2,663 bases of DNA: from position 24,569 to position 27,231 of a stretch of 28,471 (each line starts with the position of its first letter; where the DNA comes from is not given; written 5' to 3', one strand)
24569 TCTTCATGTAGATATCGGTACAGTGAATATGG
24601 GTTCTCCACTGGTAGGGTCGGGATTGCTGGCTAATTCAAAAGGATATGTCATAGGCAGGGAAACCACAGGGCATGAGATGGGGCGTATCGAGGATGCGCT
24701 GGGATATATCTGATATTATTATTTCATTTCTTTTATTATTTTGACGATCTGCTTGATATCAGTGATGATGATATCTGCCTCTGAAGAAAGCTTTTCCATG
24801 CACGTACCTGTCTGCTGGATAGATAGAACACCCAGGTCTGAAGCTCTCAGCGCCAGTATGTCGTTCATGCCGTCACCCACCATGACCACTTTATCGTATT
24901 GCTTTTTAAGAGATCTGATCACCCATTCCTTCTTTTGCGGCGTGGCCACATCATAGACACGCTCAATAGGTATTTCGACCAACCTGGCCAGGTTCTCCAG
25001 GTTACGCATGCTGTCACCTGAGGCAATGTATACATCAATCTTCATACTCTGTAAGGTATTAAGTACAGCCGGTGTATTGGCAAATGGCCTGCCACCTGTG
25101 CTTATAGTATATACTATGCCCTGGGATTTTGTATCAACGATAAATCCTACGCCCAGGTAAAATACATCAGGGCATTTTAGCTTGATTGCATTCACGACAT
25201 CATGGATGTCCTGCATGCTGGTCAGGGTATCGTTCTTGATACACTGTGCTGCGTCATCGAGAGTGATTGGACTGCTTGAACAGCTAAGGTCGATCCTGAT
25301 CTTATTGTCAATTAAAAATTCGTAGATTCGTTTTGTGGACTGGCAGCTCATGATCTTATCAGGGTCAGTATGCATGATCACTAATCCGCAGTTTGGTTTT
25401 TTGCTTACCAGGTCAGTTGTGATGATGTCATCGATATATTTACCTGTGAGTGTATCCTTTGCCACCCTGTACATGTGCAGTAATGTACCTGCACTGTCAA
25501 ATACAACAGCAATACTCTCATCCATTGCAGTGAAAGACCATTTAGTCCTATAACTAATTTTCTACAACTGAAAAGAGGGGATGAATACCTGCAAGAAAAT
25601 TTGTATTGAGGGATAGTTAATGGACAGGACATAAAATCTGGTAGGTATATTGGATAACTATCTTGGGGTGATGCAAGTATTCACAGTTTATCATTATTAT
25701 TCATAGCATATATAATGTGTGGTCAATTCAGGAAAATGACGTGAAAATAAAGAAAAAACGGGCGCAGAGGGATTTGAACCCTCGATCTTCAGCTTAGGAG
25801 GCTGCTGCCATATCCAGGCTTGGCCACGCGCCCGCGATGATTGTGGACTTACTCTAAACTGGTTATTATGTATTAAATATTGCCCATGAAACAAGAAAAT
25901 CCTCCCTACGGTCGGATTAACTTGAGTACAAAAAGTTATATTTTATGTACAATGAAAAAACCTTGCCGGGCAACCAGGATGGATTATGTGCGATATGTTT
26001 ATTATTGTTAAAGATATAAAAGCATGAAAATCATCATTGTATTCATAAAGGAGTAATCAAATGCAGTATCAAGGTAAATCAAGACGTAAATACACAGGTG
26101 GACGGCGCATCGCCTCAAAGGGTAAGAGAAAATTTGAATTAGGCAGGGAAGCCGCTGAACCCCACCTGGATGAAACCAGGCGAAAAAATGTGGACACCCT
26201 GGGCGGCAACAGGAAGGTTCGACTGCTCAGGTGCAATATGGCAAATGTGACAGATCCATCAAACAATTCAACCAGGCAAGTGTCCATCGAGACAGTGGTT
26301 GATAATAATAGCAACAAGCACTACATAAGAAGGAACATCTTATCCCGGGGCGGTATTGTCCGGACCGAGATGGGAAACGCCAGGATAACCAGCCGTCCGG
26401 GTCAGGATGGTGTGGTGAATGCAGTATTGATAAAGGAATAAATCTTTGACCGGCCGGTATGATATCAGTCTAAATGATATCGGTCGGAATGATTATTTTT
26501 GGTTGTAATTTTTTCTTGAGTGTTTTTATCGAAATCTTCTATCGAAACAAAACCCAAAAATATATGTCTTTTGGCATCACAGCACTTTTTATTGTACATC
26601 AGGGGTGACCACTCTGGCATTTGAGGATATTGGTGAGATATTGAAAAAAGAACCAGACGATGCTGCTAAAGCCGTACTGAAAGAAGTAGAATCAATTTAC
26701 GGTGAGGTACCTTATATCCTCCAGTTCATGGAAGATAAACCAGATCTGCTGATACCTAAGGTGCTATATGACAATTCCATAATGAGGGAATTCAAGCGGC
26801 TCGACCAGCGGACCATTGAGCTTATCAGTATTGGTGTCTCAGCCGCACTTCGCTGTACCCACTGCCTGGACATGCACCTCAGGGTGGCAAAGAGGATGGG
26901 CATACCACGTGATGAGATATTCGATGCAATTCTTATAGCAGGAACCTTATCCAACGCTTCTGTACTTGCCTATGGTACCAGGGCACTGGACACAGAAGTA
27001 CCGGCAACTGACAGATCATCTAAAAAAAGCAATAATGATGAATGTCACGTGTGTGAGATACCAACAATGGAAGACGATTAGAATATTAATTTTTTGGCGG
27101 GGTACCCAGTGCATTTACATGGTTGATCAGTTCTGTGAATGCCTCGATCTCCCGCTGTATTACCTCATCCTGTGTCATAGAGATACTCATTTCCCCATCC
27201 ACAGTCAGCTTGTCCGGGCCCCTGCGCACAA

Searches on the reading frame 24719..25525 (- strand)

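Call 56: search_protein_families(library=pfam, proteins=[window:24719-25525:-])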
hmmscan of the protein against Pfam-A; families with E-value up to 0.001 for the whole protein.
window:24719-25525:- (268 aa): 2 families
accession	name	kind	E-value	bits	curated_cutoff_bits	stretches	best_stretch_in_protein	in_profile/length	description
PF00702.32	Hydrolase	-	5.9e-15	56.6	26.4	1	6-229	3-190/191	haloacid dehalogenase-like hydrolase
PF08282.18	Hydrolase_3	-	0.00033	20.9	20.9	0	204-233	197-226/255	haloacid dehalogenase-like hydrolase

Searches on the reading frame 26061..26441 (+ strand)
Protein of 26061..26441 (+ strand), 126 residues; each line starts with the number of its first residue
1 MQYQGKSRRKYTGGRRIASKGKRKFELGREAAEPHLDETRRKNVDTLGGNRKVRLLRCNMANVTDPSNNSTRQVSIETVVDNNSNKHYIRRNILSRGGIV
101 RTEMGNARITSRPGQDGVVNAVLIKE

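Call 56: search_protein_families(library=pfam, proteins=[window:26061-26441:+])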
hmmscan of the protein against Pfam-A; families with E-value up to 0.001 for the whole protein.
window:26061-26441:+ (126 aa): 1 family
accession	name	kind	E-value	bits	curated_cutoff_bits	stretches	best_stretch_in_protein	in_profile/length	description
PF01201.27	Ribosomal_S8e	-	4.6e-42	143.9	30.2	1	4-124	2-133/133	Ribosomal protein S8e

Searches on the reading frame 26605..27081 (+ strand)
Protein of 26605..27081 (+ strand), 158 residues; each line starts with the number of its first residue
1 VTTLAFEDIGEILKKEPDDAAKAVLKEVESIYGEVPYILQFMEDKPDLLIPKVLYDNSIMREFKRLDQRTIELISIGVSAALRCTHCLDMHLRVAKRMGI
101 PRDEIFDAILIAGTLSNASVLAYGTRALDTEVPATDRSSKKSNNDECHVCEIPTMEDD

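Call 56: search_protein_families(library=pfam, proteins=[window:26605-27081:+])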
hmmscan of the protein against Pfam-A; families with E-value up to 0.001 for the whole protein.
window:26605-27081:+ (158 aa): 1 family
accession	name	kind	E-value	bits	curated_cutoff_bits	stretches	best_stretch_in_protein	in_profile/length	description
PF02627.25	CMD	-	9.3e-15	54.8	23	1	64-126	18-80/84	Carboxymuconolactone decarboxylase family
